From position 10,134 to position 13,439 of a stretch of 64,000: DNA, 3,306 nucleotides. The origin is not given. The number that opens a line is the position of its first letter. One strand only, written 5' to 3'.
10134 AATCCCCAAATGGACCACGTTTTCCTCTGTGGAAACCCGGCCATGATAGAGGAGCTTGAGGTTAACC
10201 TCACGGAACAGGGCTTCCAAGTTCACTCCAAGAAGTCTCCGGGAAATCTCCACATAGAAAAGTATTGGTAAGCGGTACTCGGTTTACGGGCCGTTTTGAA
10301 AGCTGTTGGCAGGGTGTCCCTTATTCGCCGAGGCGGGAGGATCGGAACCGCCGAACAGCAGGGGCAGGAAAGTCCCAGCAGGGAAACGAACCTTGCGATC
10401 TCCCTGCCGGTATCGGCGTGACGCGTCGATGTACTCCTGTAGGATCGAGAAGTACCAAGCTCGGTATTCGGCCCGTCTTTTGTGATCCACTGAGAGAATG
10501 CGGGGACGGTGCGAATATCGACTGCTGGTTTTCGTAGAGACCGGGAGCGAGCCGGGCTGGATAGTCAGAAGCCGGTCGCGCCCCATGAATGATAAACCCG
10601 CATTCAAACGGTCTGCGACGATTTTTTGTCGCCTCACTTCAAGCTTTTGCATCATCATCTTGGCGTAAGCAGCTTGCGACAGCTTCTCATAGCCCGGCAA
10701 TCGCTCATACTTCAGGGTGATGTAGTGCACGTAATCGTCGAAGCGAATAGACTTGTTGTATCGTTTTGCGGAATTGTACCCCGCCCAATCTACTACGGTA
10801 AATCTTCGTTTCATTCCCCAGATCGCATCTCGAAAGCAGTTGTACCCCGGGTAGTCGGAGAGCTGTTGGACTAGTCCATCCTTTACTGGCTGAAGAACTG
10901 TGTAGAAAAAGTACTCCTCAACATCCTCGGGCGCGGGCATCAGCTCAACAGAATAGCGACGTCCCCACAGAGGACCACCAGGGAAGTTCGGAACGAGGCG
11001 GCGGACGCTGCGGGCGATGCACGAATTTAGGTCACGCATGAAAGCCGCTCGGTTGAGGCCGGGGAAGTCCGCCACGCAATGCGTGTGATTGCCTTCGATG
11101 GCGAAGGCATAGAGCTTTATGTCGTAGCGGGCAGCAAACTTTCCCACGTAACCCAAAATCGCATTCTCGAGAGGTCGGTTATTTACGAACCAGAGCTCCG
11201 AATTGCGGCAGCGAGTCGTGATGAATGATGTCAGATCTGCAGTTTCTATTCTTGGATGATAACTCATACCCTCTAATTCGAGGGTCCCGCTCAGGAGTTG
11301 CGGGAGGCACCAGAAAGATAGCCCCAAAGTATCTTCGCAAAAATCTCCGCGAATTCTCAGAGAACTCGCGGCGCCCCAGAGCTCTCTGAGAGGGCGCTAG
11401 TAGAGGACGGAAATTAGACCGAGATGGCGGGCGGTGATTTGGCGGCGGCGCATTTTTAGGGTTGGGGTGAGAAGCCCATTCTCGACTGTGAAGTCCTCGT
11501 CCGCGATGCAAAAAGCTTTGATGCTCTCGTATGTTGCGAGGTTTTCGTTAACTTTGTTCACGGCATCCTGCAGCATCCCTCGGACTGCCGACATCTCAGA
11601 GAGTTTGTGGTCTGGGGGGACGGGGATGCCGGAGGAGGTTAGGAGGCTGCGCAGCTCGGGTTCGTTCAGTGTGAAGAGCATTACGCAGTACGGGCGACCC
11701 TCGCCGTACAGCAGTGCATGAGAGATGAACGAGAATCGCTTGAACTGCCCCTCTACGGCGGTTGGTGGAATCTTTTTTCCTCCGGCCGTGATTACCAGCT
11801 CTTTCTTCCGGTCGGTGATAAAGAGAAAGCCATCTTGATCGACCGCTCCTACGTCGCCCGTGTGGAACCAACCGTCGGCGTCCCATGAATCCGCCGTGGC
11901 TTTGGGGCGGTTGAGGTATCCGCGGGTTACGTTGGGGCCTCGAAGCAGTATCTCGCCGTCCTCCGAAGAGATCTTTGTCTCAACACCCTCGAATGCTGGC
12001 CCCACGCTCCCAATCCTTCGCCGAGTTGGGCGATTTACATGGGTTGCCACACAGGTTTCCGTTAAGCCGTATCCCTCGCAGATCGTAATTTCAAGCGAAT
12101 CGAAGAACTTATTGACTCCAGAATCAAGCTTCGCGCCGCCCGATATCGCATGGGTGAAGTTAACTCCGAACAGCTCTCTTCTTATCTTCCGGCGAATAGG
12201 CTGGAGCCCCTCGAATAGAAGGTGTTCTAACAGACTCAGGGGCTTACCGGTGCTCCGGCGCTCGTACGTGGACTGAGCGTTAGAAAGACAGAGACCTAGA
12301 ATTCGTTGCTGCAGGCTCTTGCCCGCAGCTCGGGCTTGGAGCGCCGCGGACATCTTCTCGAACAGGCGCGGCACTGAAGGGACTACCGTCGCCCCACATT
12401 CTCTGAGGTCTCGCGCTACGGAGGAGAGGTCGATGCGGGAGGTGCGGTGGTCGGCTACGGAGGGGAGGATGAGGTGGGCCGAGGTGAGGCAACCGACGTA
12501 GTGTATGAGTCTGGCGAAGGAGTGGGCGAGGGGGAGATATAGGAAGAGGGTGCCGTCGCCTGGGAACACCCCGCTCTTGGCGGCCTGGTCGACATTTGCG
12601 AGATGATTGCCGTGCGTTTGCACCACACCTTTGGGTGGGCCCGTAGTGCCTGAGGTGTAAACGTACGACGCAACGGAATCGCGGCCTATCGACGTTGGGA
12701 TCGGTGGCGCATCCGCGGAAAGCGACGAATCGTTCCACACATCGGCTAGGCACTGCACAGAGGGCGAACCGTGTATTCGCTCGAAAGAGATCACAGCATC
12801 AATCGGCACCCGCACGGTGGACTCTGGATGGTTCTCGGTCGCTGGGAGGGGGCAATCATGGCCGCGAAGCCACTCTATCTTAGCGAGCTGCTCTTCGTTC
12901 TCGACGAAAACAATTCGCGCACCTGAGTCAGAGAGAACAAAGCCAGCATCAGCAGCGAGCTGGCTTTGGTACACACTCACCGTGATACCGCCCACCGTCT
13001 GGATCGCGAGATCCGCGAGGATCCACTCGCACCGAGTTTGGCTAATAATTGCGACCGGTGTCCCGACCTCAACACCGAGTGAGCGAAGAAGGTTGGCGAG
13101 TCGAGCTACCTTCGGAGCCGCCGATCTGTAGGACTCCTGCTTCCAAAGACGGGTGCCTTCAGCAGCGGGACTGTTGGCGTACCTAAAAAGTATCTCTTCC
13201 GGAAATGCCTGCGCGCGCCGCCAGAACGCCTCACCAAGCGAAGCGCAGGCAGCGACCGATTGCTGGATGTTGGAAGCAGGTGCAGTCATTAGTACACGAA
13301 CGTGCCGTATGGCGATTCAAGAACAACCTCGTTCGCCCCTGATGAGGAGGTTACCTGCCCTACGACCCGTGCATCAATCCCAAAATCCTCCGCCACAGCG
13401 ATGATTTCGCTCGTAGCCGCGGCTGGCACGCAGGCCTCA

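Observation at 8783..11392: REP-like palindromic repeat family clustered around a low-GC RAYT-like (IS200-type Y1 transposase) gene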

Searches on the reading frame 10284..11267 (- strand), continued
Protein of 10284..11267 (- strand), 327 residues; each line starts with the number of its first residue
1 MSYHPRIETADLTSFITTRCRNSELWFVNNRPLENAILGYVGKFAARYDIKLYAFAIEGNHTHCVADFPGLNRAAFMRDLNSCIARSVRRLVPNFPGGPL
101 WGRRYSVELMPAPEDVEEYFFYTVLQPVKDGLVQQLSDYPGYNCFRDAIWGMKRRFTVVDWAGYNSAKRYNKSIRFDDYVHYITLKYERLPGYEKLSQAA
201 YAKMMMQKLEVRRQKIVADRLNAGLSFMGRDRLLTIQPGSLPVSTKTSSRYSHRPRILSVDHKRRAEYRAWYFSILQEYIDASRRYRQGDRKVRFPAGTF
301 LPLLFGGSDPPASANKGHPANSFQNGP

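Call 46: find_related_loci(query=A1, collection=metagenome_contigs, flank=6000)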
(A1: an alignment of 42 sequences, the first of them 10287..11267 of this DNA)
Query A1 (327 aa) in metagenome_contigs; peptide patterns used: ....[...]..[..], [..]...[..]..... (x = any residue, [..] = any of these).
268 stretches matched a pattern; 96 encode a relative of the query (tblastn E <= 1e-3); the best 80 are kept; 80 distinct loci.
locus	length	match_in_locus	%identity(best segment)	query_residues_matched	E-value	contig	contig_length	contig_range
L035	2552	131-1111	93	1-327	0e+0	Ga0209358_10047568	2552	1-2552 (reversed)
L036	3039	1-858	100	42-327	0e+0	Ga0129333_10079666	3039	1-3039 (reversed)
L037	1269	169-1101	68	1-311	1e-162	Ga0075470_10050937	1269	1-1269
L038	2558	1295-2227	60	1-311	7e-136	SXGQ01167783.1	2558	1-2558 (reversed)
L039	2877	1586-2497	58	1-304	2e-130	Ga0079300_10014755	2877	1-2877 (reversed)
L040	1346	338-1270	58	1-311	7e-136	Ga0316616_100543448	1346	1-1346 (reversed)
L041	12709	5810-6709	60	1-300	1e-122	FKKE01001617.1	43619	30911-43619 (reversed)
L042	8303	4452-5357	60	1-302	5e-122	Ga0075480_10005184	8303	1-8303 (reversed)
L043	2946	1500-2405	60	1-302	1e-126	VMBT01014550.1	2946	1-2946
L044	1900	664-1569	59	3-304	2e-129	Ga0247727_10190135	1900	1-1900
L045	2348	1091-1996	56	1-302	3e-126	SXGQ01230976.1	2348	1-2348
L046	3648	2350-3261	58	1-304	4e-122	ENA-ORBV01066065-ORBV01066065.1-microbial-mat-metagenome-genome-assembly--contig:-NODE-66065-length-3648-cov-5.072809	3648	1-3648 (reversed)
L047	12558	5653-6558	58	1-302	2e-118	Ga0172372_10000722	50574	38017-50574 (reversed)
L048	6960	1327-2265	57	1-314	3e-118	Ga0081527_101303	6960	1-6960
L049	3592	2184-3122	57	1-314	7e-121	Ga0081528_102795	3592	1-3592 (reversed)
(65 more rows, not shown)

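Call 72: list_cluster_members(proteins=[P0005, P0012, P0020, P0025, P0040, P0042, P0050, P0074, P0118, P0120])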
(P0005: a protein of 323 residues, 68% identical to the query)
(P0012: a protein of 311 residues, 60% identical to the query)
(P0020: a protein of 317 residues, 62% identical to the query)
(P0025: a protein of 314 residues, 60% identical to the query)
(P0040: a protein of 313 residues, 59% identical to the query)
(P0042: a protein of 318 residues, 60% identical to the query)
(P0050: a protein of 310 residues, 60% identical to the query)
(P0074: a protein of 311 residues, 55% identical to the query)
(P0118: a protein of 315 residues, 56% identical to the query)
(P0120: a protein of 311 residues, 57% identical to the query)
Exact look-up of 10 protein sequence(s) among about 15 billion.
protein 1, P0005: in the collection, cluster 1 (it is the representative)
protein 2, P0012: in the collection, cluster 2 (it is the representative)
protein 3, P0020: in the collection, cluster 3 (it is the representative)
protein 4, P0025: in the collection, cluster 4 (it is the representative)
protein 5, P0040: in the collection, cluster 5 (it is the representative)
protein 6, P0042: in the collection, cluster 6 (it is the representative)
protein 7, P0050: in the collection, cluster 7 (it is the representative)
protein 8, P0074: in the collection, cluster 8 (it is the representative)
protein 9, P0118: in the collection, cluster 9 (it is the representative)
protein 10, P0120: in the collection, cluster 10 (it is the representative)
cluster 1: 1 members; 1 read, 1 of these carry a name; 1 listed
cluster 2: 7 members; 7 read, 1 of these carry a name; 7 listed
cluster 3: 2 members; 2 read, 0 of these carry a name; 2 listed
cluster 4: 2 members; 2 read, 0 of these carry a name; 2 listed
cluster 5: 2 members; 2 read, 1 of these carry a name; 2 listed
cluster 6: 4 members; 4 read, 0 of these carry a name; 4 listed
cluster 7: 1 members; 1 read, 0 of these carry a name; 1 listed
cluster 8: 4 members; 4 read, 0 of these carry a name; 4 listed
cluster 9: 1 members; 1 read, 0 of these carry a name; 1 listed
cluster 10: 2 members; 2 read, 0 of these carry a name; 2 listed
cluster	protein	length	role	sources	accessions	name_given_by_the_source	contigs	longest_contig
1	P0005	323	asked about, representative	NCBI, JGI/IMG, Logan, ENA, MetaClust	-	\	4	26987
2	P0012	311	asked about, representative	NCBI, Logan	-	-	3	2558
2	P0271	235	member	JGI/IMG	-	hypothetical protein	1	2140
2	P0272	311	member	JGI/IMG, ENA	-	-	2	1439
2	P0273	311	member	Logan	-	-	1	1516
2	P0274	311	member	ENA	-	-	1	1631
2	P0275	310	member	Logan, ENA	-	-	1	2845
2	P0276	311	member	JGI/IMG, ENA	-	-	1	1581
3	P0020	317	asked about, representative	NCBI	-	-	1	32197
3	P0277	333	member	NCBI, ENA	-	-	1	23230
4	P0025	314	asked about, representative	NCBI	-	-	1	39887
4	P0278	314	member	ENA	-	-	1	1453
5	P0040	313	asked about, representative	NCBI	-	-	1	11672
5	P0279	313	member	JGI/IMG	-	hypothetical protein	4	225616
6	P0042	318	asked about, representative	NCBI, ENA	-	-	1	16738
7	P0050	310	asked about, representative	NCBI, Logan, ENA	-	-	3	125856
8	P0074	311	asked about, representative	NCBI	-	-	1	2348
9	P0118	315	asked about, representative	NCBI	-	-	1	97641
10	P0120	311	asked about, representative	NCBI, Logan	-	-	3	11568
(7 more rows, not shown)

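Call 92: search_protein_families(library=pfam, alignment_id=A1, max_evalue=0.01)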
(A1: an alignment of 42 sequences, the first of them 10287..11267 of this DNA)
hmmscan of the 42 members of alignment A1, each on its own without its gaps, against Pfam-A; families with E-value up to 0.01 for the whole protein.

A. member 1, window:10287-11267:- (327 aa): 1 family
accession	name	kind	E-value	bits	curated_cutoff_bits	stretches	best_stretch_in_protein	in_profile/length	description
PF01797.21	Y1_Tnp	-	4.4e-06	27.3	23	1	31-108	22-104/121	Transposase IS200 like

B. families by the number of members that match (of 42 scanned): 1 family
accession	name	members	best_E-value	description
PF01797.21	Y1_Tnp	34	7.1e-08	Transposase IS200 like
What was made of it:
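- On Y1_Tnp / TnpA_Y1 superfamily (HUH single-tyrosine enzymes): 34 of 42 family members match at E<=0.01 (call 92).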

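Call 93: search_dna_similar(query=window:10287-11267:-, collection=plasmids, mode=protein, max_evalue=0.001, max_rows=10)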
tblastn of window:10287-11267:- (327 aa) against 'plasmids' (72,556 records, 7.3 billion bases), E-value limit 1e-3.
No match.

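Call 94: search_dna_similar(query=window:10287-11267:-, collection=phages, mode=protein, max_evalue=0.001, max_rows=10)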
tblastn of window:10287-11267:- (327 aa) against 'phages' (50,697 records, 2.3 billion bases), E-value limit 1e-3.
No match.
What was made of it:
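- On IS200/IS605 insertion sequences: There is no plasmid or phage match (calls 93, 94).
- There is no match in 72,556 plasmid or 50,697 phage records (calls 93, 94). The family is absent from the plasmid and phage collections (calls 93, 94).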

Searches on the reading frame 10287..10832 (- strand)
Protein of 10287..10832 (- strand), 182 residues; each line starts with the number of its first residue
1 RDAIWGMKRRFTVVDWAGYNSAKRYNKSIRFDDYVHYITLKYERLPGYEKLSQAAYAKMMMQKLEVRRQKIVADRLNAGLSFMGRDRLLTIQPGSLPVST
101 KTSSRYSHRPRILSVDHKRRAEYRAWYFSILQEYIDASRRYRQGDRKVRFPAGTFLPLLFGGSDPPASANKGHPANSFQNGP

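Call 62: predict_structure(alignment_id=A2)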
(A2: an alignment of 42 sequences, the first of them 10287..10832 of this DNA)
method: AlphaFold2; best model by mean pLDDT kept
length: 182 residues; sequences in the alignment: 42
mean_pLDDT: 82.2   pTM: 0.37
mean pLDDT of the five models: 82.2, 81.9, 80.8, 80.6, 79.8
residues with pLDDT >= 90: 87; 70-90: 55; 50-70: 29; < 50: 11
segments of 3 or more residues with pLDDT < 50: 1-3, 170-174
pLDDT, mean of each block of 10 residues (from residue 1): 65 95 95 96 82 87 95 92 83 76 62 83 92 95 94 90 55 51 47
secondary structure, 60 per line:
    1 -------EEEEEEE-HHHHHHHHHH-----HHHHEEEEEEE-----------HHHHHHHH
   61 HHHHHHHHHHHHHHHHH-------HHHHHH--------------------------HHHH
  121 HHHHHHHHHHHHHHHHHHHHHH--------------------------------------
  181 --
elements in order: E8-14 H16-25 H31-34 E35-41 H53-77 H85-90 H117-142

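Call 71: search_protein_representatives(protein=window:10287-10832:-)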
Query: 182 residues. Proteins with E-value up to 0.001 (for the whole library): 224; up to 1e-10: 96; up to 1e-30: 8. The best 150 are listed.
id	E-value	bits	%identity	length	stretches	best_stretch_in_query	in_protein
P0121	7.1e-42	159.9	47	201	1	2-164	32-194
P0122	6.3e-38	147.0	48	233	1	2-158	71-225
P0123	1.6e-37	145.6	48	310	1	2-163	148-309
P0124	3.6e-34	134.8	48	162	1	14-159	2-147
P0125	5.3e-34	134.2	43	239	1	2-163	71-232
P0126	9.7e-34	133.4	45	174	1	7-160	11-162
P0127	1.0e-31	126.8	44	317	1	2-162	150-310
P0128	7.9e-31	123.9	46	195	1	12-151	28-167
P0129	3.4e-30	121.8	40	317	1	2-166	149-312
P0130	5.0e-30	121.3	42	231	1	2-160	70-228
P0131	5.5e-30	121.1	41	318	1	7-159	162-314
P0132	1.2e-29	120.0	42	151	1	15-159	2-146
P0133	7.7e-29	117.4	42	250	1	3-161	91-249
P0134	8.1e-29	117.3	40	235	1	2-159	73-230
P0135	9.1e-29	117.2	41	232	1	2-157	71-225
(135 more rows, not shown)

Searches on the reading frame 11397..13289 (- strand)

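Call 4: search_protein_families(library=pfam, proteins=[window:11397-13289:-], max_evalue=1)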
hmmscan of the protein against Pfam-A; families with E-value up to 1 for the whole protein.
window:11397-13289:- (630 aa): 3 families
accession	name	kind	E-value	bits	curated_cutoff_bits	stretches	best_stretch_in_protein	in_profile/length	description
PF00501.34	AMP-binding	-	1.7e-62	211.9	29.9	1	23-459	2-384/384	AMP-binding enzyme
PF23562.2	AMP-binding_C_3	-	0.0021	18.8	20.8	1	498-592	3-82/124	AMP-binding enzyme C-terminal domain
PF25677.1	Chimallin_Phikzvirus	-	0.23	10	27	1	541-616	170-243/627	Phikzvirus chimallin family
